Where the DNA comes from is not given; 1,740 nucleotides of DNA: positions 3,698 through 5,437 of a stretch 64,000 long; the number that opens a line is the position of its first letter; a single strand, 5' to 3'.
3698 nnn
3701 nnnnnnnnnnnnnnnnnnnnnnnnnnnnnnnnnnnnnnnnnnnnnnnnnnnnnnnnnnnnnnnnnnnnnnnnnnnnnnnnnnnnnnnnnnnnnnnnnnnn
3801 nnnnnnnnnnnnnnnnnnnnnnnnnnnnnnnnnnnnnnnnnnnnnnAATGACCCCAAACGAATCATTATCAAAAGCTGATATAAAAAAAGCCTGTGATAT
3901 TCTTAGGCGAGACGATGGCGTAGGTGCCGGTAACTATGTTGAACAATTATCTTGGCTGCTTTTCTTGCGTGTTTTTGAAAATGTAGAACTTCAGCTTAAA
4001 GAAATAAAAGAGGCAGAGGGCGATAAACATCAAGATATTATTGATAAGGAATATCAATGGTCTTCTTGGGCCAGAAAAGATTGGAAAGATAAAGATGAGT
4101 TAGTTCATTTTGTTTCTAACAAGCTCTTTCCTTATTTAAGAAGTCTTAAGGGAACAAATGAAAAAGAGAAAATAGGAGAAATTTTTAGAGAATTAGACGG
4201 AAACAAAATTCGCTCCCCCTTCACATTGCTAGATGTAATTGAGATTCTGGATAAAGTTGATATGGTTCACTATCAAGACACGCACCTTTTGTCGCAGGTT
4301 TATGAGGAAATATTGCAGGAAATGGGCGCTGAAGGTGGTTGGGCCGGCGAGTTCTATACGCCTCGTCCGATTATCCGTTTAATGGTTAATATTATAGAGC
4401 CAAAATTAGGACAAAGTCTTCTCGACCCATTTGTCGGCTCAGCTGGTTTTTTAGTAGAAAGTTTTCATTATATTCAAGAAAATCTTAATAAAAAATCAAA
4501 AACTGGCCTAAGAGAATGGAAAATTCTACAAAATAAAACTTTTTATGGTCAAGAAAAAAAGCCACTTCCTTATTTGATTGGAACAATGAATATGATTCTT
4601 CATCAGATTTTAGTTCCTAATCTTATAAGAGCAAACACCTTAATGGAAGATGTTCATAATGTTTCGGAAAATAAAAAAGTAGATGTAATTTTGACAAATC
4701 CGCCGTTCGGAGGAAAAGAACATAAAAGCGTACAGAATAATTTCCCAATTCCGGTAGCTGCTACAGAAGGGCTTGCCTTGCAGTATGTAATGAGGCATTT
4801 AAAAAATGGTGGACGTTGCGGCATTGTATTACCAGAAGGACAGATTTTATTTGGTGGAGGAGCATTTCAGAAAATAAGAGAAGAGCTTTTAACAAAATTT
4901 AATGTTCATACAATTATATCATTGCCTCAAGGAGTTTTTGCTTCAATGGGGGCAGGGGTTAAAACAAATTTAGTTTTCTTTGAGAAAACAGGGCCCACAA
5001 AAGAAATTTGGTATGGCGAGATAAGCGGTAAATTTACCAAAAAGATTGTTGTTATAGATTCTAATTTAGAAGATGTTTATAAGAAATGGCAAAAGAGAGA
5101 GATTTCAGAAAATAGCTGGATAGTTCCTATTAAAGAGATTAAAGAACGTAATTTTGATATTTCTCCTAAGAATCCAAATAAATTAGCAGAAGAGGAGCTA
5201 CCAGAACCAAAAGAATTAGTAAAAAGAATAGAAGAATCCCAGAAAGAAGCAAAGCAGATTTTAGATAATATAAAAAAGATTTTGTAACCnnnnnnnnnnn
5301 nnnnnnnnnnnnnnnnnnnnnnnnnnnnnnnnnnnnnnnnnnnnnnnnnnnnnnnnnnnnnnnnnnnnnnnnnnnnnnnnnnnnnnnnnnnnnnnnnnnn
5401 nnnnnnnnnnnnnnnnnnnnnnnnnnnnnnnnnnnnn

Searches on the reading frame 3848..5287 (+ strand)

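Call 72: search_protein_families(library=pfam, proteins=[window:3848-5287:+], max_evalue=0.0001)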
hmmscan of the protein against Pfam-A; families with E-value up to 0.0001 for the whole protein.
window:3848-5287:+ (479 aa): 4 families
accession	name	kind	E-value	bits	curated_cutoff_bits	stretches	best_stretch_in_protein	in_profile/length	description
PF02384.22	N6_Mtase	-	4.8e-61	207.2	20.4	1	144-449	2-308/311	N-6 DNA Methylase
PF12161.14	HsdM_N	-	1.1e-14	55.6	24.5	1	10-132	3-133/135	HsdM N-terminal domain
PF01170.24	UPF0020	-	4.8e-08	33.4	22.3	1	178-291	19-135/197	RMKL-like, methyltransferase domain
PF07669.17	Eco57I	-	2.1e-05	25.2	25.3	1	267-364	63-171/171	Eco57I restriction-modification methylase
